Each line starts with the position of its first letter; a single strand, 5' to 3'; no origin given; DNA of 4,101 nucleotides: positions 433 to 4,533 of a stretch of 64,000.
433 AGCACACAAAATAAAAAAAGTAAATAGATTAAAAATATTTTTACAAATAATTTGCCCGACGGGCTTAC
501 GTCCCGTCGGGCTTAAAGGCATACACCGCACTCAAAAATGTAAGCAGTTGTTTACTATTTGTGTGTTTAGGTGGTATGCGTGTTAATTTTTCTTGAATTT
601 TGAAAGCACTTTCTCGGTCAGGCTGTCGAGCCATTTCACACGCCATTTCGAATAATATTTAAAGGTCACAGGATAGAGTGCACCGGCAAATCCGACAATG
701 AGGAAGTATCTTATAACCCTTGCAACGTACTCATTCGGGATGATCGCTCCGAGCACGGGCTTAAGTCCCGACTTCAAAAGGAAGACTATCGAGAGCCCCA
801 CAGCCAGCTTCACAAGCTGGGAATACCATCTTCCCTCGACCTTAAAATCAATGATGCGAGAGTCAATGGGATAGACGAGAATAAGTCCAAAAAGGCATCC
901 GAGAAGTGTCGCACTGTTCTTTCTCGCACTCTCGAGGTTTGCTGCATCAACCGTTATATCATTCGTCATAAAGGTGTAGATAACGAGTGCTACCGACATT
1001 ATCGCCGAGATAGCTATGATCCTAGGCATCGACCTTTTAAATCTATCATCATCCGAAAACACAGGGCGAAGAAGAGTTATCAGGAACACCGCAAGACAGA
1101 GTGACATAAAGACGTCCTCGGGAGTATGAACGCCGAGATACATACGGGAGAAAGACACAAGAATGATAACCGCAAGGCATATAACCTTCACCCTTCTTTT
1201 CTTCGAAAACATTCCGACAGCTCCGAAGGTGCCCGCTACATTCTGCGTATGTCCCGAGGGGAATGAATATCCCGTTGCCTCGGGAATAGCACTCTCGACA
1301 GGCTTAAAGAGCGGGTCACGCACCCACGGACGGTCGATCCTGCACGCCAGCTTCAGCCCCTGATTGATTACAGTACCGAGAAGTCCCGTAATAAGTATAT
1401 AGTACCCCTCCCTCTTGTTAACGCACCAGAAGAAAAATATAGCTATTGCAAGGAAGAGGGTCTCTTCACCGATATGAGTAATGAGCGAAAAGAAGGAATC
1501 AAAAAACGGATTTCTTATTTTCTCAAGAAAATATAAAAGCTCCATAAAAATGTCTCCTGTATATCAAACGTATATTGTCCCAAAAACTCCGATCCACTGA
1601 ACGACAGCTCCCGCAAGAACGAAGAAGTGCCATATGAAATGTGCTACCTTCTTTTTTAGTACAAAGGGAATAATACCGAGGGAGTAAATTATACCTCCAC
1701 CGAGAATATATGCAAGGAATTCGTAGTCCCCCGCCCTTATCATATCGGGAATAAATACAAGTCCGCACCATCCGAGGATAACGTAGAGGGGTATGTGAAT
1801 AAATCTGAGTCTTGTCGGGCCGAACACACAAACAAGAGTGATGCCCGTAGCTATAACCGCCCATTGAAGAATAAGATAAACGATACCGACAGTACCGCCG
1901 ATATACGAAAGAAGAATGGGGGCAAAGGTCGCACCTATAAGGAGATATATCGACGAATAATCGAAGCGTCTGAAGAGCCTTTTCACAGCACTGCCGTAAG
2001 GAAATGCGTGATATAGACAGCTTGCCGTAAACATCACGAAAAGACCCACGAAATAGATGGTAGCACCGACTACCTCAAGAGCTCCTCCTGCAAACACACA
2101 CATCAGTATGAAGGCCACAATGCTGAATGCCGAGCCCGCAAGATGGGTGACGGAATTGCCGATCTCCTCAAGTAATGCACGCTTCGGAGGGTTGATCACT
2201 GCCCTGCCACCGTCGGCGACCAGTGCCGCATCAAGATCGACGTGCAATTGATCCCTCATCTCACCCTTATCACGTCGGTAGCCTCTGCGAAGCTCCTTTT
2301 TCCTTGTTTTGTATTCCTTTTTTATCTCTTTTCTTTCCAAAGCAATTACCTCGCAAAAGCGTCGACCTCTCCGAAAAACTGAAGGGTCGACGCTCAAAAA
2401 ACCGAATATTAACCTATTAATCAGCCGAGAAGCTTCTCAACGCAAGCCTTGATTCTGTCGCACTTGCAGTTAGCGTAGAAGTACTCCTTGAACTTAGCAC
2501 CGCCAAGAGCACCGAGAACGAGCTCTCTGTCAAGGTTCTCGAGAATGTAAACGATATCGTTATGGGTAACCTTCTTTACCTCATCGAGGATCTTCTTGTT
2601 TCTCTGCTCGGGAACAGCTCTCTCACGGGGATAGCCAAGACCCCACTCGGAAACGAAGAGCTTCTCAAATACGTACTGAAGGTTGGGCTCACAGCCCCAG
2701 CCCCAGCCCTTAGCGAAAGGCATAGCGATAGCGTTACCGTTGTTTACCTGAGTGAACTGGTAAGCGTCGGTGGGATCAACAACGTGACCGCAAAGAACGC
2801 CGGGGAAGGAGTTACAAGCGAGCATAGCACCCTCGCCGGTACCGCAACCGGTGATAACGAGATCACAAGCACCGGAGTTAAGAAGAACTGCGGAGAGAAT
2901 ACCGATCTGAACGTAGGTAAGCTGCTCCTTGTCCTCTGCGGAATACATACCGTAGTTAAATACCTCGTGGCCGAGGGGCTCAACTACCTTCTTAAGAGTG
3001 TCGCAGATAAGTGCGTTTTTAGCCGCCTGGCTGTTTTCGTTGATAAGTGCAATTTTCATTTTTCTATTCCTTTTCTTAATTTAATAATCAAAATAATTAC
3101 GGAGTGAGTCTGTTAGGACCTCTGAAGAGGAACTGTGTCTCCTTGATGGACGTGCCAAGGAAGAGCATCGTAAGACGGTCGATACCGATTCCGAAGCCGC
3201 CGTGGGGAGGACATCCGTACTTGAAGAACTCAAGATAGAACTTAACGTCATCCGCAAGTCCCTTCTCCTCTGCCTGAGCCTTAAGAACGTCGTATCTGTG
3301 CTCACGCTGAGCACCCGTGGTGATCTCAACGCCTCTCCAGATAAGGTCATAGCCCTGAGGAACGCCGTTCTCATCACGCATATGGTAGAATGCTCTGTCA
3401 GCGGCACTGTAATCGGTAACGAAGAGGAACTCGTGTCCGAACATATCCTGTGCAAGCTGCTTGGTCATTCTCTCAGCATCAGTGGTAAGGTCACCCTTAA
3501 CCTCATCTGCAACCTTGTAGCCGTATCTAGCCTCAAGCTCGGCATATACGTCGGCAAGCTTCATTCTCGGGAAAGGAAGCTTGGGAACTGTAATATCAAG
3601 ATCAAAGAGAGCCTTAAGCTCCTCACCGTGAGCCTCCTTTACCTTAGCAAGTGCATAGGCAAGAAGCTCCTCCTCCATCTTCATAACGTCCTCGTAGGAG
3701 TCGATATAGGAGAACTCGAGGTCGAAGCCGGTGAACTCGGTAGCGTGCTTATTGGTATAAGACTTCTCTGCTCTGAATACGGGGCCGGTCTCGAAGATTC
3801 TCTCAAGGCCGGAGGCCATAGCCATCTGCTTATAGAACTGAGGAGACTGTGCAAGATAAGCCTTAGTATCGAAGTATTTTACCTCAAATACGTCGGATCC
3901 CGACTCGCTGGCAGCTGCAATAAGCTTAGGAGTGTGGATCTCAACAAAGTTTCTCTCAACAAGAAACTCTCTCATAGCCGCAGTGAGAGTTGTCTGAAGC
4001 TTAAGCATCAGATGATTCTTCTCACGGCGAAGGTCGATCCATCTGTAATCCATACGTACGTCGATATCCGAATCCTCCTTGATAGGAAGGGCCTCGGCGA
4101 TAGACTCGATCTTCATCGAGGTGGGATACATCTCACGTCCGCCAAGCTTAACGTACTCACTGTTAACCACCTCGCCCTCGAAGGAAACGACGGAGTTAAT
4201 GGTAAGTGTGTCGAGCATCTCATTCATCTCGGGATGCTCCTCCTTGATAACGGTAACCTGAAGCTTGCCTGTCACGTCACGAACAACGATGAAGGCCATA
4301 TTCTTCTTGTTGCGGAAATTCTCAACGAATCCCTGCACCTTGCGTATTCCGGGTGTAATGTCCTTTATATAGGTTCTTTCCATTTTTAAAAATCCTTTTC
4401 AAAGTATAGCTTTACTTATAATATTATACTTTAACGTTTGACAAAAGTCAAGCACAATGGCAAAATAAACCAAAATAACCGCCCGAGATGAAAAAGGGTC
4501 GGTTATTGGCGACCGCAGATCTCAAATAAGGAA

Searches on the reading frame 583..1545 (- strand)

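Call 20: search_protein_families(library=pfam, proteins=[window:583-1545:-], max_evalue=0.001)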
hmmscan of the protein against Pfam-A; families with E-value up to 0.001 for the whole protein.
window:583-1545:- (320 aa): 2 families
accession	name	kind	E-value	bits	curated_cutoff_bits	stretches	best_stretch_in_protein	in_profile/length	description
PF01569.27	PAP2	-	8.4e-20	71.3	27.2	1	50-163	5-125/130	PAP2 superfamily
PF14378.12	PAP2_3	-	9.4e-05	22.7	27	1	90-157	122-189/190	PAP2 superfamily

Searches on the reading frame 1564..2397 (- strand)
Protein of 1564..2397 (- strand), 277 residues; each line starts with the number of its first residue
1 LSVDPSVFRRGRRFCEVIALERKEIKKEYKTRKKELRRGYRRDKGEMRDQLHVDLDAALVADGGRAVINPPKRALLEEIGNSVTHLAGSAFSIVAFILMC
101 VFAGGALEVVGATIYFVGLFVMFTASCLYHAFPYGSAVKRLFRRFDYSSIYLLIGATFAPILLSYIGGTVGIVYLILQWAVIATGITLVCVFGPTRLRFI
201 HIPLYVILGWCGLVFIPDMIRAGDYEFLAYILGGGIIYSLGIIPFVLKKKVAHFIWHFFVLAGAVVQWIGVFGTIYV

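Call 20: search_protein_families(library=pfam, proteins=[window:1564-2397:-], max_evalue=0.001)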
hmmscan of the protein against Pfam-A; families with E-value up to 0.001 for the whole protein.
window:1564-2397:- (277 aa): 1 family
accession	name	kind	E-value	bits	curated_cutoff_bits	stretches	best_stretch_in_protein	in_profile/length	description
PF03006.26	HlyIII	-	8.9e-29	101.2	26.2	1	76-268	4-224/224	Haemolysin-III related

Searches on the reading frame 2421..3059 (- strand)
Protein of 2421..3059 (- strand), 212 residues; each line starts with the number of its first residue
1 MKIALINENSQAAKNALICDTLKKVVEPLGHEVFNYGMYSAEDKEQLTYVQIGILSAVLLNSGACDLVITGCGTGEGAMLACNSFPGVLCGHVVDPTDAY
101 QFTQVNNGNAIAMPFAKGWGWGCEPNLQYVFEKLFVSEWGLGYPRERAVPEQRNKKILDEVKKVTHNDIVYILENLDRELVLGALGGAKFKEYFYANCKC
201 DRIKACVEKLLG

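Call 20: search_protein_families(library=pfam, proteins=[window:2421-3059:-], max_evalue=0.001)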
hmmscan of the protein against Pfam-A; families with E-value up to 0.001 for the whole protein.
window:2421-3059:- (212 aa): 2 families
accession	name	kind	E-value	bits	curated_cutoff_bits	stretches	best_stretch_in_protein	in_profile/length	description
PF12408.13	DUF3666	-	7e-21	73.7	25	1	164-210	1-47/47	Ribose-5-phosphate isomerase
PF02502.23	LacAB_rpiB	-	3.1e-20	73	24.7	1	3-114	1-105/138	Ribose/Galactose Isomerase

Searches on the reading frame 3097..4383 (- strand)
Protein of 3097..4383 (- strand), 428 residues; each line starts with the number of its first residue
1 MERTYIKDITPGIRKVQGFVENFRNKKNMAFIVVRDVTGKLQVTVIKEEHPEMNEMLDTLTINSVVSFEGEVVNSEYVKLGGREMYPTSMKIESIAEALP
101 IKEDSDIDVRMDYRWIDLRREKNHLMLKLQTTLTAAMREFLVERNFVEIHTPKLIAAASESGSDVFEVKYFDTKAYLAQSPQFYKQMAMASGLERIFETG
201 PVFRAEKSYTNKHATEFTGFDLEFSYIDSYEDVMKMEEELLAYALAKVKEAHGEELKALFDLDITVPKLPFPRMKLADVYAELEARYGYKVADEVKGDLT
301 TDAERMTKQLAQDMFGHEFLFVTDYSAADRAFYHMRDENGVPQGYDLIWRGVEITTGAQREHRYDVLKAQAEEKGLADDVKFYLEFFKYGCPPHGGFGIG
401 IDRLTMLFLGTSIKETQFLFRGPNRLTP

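Call 20: search_protein_families(library=pfam, proteins=[window:3097-4383:-], max_evalue=0.001)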
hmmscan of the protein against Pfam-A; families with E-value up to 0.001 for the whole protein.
window:3097-4383:- (428 aa): 2 families
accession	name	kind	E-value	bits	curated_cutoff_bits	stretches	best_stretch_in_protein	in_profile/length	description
PF00152.25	tRNA-synt_2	-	3.1e-78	263.4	25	1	107-417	2-302/308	tRNA synthetases class II (D, K and N)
PF01336.31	tRNA_anti-codon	-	1.4e-10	41.4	27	1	15-92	2-74/75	OB-fold nucleic acid binding domain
